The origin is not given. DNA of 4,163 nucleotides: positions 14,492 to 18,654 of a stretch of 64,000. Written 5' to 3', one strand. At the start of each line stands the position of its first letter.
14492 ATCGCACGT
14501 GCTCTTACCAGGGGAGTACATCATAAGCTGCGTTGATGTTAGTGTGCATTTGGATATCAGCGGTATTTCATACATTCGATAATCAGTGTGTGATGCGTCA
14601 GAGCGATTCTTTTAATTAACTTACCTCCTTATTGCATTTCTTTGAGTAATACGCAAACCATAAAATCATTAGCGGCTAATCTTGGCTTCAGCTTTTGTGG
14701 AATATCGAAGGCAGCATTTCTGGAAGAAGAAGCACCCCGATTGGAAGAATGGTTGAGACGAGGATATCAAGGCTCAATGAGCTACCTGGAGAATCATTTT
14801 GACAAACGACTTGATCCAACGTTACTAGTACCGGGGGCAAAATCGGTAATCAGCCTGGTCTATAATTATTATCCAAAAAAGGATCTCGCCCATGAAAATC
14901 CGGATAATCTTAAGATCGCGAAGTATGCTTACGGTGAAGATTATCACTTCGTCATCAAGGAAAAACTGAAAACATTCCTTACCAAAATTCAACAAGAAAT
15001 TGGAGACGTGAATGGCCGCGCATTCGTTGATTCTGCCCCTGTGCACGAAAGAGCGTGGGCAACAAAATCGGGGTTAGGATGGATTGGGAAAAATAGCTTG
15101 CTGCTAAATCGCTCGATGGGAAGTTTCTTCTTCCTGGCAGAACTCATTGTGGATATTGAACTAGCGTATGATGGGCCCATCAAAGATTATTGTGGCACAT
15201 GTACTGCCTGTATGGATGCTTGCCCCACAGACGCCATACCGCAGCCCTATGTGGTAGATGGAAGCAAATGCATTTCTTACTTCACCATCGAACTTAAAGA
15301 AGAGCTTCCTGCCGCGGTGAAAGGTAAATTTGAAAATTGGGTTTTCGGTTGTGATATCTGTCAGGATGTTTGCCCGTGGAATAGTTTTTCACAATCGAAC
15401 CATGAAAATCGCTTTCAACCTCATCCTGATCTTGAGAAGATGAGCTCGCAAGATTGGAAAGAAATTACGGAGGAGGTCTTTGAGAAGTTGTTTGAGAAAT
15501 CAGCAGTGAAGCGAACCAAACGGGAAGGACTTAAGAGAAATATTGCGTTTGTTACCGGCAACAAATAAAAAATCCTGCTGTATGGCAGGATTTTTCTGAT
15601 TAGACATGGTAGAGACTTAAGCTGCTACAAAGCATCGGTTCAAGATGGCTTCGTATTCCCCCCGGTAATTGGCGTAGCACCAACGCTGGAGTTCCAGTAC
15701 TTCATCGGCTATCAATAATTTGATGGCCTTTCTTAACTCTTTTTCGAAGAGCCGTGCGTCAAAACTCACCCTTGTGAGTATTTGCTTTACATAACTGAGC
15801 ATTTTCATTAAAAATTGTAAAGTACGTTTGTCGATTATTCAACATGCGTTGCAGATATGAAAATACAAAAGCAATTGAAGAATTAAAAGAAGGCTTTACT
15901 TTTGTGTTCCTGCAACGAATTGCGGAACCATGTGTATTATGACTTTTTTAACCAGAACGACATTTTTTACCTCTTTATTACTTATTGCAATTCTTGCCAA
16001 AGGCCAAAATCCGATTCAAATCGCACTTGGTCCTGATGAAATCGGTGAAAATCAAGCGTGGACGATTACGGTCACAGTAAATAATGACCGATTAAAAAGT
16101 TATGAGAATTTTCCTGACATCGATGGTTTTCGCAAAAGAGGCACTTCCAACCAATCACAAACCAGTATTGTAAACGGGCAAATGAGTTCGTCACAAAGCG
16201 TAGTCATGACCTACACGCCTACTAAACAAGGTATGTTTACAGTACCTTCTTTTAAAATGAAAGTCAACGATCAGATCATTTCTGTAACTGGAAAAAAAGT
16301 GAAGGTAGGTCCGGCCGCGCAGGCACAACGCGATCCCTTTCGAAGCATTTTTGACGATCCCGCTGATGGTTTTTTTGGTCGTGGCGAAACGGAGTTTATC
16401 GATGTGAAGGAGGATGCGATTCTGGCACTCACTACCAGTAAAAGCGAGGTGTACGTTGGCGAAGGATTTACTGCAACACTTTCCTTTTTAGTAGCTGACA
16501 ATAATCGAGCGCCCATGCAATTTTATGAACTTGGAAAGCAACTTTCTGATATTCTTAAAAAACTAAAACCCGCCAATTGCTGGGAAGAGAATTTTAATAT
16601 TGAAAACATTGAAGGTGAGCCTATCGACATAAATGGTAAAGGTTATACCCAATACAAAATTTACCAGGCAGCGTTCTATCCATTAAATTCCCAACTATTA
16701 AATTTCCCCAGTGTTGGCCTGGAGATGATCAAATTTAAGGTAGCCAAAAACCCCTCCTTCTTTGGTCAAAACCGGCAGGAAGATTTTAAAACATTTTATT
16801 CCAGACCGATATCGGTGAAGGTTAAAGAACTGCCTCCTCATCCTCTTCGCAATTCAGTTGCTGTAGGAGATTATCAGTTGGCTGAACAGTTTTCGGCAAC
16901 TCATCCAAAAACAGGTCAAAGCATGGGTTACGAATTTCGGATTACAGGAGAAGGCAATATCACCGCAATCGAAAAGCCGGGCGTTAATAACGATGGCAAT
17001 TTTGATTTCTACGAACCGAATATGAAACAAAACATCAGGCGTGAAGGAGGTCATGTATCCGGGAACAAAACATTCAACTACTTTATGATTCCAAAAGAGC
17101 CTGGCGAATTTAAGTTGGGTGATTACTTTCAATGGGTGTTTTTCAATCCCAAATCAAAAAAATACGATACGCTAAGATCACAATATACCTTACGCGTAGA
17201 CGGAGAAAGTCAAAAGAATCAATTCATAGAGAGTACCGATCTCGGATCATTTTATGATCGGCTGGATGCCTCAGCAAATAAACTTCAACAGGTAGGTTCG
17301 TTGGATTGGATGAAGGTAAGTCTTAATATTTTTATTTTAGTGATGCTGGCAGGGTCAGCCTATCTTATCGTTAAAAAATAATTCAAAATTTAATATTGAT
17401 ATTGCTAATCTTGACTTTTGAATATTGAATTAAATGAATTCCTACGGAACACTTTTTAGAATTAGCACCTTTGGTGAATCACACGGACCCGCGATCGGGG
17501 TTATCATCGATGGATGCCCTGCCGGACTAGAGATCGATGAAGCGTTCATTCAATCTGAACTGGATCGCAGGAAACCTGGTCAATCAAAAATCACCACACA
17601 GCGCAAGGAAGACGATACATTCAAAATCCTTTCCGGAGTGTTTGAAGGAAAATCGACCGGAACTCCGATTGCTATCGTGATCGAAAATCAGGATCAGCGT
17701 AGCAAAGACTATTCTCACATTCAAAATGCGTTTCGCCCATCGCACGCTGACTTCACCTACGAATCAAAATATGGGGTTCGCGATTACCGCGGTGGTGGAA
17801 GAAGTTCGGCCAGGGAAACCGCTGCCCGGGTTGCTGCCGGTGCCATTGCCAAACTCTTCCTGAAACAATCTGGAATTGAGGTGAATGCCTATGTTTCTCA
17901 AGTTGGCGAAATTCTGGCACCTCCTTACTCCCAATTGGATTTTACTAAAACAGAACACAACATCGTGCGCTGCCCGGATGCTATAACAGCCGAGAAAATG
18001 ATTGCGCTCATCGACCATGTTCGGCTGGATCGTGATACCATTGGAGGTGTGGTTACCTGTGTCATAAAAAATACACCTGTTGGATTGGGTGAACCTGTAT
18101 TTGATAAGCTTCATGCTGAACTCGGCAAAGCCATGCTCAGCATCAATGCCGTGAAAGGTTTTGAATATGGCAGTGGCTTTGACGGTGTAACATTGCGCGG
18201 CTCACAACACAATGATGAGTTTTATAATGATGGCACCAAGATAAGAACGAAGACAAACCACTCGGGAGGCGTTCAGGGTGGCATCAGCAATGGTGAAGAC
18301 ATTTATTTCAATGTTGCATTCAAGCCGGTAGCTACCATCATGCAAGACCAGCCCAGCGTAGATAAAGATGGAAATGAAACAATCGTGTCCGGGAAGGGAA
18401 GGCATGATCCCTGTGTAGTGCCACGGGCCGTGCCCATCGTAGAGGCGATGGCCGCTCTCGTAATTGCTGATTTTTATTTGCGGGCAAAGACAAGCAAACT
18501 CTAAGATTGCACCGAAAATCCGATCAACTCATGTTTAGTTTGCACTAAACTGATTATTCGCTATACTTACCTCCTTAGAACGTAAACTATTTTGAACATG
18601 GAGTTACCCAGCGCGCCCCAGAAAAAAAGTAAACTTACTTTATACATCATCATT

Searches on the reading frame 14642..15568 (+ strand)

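Call 7: search_protein_families(library=pfam, proteins=[window:14642-15568:+], max_evalue=0.01)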
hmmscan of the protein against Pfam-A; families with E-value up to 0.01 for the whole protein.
window:14642-15568:+ (308 aa): 10 families
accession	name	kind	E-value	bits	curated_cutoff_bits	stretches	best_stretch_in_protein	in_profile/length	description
PF08331.15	QueG_DUF1730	-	6.3e-25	87.3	25.1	1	56-131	1-77/77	Epoxyqueuosine reductase QueG, DUF1730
PF13484.11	Fer4_16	-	6.4e-22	78.6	30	1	184-247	2-66/66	4Fe-4S double cluster binding domain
PF00037.32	Fer4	-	4.3e-06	26.8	21.1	1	181-199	5-23/24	4Fe-4S binding domain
PF13187.11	Fer4_9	-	6e-06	26.6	27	1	183-199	36-52/52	4Fe-4S dicluster domain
PF13237.11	Fer4_10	-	2.2e-05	24.7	25.5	0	181-197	6-24/53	4Fe-4S dicluster domain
PF14697.11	Fer4_21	-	4e-05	24.1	35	0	180-199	37-57/59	4Fe-4S dicluster domain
PF12838.12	Fer4_7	-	8.8e-05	23.3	27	1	184-247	2-51/52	4Fe-4S dicluster domain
PF13183.11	Fer4_8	-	0.00038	21.4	27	0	182-196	52-66/68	4Fe-4S dicluster domain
PF25160.1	LdpA_Fe-S-bd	-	0.0041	17.3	27.6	0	231-251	25-45/49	LdpA Fe-S cluster-binding domain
PF12798.12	Fer4_3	-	0.0073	17.5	27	0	236-247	3-14/15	4Fe-4S binding domain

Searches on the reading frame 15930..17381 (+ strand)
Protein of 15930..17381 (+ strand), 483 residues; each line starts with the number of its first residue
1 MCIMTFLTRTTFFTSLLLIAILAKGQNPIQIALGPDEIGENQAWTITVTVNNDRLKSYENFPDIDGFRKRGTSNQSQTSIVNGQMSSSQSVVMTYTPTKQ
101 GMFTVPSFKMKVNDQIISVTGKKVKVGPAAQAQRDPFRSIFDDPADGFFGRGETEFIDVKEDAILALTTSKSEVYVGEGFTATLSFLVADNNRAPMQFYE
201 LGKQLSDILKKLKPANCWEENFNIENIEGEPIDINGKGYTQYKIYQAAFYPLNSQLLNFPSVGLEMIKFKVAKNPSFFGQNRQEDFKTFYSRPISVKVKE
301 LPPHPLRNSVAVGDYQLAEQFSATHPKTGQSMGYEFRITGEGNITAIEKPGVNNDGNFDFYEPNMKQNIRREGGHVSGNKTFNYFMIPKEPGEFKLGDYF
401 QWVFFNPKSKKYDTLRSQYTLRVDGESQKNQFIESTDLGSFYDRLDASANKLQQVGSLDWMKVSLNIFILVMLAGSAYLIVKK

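Call 7: search_protein_families(library=pfam, proteins=[window:15930-17381:+], max_evalue=0.01)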
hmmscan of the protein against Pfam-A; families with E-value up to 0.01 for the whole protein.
window:15930-17381:+ (483 aa): 1 family
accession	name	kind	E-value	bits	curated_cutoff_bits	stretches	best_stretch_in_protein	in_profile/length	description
PF13584.12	BatD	-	3.3e-25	89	24.1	2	35-126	5-92/92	BatD DUF11 like domain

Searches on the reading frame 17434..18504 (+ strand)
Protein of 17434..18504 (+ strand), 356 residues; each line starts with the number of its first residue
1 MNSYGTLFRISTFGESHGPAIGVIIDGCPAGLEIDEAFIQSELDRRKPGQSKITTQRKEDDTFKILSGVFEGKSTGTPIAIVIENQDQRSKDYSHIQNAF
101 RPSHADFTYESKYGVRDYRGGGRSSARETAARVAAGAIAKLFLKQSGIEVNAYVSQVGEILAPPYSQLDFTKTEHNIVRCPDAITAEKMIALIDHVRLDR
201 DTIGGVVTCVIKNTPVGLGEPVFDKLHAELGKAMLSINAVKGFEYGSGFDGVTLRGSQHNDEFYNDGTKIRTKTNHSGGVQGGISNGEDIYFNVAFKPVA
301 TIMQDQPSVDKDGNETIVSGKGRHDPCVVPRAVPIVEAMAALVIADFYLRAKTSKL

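Call 7: search_protein_families(library=pfam, proteins=[window:17434-18504:+], max_evalue=0.01)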
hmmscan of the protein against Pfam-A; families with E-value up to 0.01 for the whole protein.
window:17434-18504:+ (356 aa): 1 family
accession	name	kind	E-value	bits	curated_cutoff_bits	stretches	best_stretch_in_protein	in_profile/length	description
PF01264.26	Chorismate_synt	-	3.1e-149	496.6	27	1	8-349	1-327/327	Chorismate synthase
